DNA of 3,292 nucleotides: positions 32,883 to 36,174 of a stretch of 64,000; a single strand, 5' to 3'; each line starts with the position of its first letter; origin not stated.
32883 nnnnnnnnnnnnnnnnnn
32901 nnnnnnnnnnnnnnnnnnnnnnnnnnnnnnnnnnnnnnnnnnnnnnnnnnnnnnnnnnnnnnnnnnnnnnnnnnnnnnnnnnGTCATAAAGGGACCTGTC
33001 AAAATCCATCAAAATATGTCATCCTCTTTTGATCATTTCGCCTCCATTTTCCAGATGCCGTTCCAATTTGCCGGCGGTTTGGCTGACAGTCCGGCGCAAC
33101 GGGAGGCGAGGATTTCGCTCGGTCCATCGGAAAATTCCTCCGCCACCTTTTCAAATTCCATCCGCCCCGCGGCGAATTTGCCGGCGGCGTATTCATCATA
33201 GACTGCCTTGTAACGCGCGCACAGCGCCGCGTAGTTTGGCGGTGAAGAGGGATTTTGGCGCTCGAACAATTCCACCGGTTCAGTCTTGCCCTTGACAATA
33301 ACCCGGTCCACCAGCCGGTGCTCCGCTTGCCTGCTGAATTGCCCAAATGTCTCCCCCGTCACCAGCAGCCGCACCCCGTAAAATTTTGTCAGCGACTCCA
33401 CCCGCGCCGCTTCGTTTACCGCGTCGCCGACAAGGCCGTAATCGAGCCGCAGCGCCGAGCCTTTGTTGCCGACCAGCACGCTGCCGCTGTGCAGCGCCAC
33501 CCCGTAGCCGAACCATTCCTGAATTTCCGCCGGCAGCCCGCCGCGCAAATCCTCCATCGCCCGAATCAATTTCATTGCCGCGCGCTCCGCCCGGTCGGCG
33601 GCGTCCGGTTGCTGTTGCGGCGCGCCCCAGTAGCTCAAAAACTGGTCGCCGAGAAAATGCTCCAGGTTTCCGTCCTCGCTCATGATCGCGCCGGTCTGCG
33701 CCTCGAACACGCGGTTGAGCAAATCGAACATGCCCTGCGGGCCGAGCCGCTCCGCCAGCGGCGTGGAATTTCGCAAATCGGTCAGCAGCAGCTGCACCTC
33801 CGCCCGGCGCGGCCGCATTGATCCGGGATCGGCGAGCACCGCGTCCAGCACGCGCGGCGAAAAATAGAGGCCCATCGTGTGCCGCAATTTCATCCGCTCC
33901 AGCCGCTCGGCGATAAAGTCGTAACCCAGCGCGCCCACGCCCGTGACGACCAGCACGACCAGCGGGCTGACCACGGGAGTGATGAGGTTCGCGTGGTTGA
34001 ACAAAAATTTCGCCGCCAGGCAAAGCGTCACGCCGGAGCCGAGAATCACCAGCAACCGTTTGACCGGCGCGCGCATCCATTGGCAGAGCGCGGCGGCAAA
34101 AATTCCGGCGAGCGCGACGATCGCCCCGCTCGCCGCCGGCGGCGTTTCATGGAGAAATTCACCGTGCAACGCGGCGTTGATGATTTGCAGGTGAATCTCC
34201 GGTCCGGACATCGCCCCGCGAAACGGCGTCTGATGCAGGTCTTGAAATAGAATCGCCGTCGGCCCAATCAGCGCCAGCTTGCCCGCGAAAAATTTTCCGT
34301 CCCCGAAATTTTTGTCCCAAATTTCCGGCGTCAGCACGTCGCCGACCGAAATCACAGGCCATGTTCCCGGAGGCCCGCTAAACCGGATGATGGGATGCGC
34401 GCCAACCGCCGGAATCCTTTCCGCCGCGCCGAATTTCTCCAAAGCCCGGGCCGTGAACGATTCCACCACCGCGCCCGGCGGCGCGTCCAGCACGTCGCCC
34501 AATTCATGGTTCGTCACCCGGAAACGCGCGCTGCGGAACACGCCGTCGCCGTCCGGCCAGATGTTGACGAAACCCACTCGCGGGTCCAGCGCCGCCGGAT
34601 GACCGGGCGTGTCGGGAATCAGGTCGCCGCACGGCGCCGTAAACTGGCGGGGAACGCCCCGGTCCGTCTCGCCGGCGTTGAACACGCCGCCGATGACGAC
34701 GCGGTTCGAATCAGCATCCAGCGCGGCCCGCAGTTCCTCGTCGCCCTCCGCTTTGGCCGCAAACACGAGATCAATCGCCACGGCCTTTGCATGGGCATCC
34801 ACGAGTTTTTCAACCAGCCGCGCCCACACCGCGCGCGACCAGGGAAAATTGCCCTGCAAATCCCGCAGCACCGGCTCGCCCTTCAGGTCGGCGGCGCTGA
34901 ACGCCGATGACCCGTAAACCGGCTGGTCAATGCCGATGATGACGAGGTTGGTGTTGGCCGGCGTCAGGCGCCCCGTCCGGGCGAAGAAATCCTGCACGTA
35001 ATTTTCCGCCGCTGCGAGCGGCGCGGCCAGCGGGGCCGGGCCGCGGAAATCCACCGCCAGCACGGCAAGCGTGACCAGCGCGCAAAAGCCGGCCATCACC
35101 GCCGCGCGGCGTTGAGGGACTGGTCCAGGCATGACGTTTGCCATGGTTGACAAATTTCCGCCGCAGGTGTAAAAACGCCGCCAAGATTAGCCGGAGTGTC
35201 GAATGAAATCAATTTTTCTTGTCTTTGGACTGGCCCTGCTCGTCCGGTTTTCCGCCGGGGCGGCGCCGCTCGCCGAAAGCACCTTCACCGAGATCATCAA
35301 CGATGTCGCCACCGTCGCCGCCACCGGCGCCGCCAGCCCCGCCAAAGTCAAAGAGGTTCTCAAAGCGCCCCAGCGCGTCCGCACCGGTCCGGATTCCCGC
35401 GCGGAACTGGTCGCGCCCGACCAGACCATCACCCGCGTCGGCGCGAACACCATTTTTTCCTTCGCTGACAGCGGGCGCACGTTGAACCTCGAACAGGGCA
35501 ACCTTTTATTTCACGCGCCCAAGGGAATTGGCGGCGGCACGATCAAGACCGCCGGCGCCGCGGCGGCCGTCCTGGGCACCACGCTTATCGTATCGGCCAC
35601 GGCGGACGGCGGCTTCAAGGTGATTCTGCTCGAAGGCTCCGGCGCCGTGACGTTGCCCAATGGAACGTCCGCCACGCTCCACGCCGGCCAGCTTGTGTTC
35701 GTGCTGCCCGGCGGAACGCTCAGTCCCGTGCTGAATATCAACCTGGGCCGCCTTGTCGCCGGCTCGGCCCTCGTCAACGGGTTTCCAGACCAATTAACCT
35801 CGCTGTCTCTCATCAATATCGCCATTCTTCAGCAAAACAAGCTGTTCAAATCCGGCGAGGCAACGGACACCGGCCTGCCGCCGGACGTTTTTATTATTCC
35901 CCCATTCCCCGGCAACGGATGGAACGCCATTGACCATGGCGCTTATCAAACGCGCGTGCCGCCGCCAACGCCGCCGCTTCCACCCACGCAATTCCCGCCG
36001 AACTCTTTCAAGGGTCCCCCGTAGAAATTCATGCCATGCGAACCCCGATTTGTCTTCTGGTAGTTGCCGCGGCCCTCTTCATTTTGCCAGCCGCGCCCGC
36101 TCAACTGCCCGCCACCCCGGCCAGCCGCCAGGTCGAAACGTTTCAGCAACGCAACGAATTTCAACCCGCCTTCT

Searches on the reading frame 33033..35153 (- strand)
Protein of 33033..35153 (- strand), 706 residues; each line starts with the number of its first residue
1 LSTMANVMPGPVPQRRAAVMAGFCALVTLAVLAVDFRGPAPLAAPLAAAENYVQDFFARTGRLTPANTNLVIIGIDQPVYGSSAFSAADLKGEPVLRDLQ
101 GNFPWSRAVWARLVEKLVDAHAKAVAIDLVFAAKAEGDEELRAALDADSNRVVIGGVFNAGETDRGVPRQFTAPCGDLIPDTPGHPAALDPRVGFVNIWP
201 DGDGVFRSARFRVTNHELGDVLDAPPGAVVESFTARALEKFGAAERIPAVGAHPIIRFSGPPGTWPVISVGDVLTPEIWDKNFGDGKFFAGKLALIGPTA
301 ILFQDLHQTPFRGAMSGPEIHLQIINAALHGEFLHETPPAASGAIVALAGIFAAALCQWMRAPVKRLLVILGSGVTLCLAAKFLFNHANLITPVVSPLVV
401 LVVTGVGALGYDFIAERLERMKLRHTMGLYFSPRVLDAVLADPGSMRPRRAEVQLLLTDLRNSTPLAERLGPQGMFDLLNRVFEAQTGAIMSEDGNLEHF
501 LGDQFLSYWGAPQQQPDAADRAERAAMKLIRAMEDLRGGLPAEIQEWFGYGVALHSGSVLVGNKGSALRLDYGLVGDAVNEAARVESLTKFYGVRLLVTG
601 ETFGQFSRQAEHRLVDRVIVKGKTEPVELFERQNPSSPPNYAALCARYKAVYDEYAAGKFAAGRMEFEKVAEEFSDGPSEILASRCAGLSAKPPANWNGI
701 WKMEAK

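Call 17: search_protein_families(library=pfam, proteins=[window:33033-35153:-], max_evalue=0.001)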
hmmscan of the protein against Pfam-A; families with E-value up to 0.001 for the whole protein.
window:33033-35153:- (706 aa): 2 families
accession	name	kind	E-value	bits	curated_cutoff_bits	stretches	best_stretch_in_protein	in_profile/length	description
PF05226.16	CHASE2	-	1.9e-38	132.9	26.3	1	38-352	13-253/257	CHASE2 domain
PF00211.25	Guanylate_cyc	-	4.5e-11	43.1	21.9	1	450-625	6-175/183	Adenylate and Guanylate cyclase catalytic domain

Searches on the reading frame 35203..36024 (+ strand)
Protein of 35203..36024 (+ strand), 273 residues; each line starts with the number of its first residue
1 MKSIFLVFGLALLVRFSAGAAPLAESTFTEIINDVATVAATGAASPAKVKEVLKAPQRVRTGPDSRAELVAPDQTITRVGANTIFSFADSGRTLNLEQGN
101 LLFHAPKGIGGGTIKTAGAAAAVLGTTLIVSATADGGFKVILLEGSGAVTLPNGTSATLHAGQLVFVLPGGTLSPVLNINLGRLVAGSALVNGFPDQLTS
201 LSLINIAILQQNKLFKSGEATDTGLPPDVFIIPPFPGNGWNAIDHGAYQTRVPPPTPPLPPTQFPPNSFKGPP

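Call 17: search_protein_families(library=pfam, proteins=[window:35203-36024:+], max_evalue=0.001)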
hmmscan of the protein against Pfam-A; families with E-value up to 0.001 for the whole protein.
window:35203-36024:+ (273 aa): 1 family
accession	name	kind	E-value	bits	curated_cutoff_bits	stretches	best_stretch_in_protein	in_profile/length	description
PF04773.18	FecR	-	2.1e-10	41.4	24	1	58-146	2-95/97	FecR protein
